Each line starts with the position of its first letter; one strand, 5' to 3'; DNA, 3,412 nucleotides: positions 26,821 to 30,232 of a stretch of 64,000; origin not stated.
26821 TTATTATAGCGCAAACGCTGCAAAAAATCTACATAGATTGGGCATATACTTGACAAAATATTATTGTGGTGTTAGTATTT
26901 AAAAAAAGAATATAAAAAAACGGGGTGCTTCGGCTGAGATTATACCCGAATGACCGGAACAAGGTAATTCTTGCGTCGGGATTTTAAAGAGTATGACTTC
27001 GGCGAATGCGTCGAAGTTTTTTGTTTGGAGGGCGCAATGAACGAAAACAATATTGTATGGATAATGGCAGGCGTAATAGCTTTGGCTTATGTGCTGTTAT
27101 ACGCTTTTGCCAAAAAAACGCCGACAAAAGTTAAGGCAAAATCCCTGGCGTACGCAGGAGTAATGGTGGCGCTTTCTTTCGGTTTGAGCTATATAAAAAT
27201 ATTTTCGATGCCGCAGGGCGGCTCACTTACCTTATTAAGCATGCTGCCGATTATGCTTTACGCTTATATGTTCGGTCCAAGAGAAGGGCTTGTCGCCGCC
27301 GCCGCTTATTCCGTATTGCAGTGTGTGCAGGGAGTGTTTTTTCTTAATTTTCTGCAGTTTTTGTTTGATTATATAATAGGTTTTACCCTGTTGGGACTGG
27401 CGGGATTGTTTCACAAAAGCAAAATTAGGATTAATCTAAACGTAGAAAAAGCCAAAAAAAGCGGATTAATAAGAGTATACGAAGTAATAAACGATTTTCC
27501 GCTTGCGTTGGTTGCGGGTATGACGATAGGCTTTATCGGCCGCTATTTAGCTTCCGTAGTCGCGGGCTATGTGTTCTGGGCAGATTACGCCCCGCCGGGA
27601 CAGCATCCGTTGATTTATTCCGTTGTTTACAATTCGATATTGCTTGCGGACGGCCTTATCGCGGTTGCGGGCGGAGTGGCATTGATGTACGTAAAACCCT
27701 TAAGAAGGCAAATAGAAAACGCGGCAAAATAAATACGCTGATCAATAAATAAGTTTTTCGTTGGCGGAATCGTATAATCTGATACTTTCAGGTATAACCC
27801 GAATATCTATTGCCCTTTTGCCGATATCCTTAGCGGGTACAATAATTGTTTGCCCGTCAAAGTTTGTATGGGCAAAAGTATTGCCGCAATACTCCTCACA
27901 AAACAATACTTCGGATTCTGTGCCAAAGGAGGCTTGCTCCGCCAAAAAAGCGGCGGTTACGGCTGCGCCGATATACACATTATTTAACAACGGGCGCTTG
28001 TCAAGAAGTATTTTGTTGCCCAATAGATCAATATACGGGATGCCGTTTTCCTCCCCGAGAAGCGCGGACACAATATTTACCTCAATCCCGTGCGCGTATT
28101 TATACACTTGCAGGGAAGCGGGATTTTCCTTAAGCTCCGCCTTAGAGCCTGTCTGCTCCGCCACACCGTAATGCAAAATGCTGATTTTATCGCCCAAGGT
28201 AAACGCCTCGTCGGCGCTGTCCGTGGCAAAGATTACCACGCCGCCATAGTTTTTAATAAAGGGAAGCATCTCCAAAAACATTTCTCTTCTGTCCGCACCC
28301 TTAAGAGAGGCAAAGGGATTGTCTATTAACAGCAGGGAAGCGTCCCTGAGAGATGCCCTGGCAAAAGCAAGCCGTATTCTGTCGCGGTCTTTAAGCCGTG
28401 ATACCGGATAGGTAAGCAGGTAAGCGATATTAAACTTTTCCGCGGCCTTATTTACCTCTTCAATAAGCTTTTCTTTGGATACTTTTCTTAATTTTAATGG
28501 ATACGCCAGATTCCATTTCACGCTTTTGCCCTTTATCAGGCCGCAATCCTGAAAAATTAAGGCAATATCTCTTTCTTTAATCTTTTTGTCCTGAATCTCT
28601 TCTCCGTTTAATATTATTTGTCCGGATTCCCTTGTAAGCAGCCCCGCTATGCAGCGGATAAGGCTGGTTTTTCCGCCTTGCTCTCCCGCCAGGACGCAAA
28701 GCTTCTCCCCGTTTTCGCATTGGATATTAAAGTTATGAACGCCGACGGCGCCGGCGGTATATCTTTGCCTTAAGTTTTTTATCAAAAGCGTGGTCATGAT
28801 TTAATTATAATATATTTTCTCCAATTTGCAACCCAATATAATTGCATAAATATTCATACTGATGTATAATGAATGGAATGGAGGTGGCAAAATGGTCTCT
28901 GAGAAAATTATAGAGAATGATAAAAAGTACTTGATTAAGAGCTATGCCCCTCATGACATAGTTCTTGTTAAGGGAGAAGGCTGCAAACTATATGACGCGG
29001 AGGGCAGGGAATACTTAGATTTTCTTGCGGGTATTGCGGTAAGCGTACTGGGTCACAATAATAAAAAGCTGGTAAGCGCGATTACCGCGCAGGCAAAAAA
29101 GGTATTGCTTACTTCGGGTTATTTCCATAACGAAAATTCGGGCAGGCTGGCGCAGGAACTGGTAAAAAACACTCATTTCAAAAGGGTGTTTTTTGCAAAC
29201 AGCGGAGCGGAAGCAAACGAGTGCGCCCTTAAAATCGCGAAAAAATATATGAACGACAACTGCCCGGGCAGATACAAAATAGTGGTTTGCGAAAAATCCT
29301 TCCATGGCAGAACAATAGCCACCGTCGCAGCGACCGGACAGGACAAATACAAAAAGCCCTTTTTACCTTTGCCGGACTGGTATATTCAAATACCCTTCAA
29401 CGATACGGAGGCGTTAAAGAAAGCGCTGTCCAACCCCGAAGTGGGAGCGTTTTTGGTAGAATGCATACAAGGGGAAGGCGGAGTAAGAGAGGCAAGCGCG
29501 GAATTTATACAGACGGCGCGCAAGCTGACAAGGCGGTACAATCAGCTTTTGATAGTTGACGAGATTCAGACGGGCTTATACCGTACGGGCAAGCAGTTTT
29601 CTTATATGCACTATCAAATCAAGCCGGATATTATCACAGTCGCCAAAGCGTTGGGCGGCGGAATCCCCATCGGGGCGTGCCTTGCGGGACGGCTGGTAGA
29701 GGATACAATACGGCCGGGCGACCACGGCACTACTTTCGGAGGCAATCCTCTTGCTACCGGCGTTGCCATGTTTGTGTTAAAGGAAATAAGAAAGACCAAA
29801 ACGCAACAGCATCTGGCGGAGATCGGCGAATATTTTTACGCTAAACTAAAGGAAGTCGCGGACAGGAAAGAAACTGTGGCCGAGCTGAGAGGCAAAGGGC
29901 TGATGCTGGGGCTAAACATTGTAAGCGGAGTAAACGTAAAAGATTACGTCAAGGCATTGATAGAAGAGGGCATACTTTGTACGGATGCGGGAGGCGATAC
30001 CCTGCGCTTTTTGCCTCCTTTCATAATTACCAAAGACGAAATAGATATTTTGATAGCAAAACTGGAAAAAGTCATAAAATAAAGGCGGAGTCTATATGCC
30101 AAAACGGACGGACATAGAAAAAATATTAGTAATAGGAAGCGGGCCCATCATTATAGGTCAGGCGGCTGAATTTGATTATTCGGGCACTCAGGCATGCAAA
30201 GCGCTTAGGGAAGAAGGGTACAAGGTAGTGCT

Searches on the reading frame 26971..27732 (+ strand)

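Call 39: search_protein_families(library=pfam, proteins=[window:26971-27732:+], max_evalue=0.001)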
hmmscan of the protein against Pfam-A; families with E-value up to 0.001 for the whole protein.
window:26971-27732:+ (253 aa): 3 families
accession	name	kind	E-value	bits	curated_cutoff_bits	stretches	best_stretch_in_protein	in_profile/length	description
PF09515.15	Thia_YuaJ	-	7.9e-36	124.2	25.8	1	60-240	2-169/177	Thiamine transporter protein (Thia_YuaJ)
PF07155.17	ECF-ribofla_trS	-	8.3e-07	29.6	26.7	1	54-153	2-102/172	ECF-type riboflavin transporter, S component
PF12822.12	ECF_trnsprt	-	9.8e-06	26.1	30.7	1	57-202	1-126/169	ECF transporter, substrate-specific component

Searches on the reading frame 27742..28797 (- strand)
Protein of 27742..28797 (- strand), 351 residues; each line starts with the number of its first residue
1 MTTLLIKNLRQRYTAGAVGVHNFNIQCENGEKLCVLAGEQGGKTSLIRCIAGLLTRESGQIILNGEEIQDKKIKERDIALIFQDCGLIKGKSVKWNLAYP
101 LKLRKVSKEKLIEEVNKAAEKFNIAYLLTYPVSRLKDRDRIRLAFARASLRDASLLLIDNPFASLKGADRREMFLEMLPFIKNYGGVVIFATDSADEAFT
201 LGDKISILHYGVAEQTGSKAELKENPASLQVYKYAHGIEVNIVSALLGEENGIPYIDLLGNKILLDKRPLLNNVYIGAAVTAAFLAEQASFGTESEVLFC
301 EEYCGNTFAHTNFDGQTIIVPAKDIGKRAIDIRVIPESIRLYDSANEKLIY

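Call 39: search_protein_families(library=pfam, proteins=[window:27742-28797:-], max_evalue=0.001)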
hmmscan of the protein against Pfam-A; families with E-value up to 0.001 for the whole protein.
window:27742-28797:- (351 aa): 1 family
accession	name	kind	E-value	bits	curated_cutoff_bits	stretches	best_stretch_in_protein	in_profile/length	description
PF00005.33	ABC_tran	-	3.8e-16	60.4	25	1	21-163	2-137/137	ABC transporter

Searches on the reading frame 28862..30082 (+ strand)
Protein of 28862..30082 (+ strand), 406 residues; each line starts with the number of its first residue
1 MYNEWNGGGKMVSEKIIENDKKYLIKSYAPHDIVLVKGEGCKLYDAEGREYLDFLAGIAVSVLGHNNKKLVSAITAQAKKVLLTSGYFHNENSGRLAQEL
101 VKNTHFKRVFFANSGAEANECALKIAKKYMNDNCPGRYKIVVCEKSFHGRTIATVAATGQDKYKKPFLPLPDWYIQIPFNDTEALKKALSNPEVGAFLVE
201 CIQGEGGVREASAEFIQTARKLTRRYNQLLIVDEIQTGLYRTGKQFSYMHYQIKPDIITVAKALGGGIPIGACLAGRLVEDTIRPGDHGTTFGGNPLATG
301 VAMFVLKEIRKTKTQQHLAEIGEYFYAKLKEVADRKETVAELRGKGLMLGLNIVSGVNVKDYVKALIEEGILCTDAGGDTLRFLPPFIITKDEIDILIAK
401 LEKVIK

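Call 39: search_protein_families(library=pfam, proteins=[window:28862-30082:+], max_evalue=0.001)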
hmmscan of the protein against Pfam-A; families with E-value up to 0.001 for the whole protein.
window:28862-30082:+ (406 aa): 2 families
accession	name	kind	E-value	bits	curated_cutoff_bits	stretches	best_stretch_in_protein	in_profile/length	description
PF00202.27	Aminotran_3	-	3e-115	385.6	30.5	1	30-405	8-403/403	Aminotransferase class-III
PF00155.27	Aminotran_1_2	-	0.0001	22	19.7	1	180-377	128-334/361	Aminotransferase class I and II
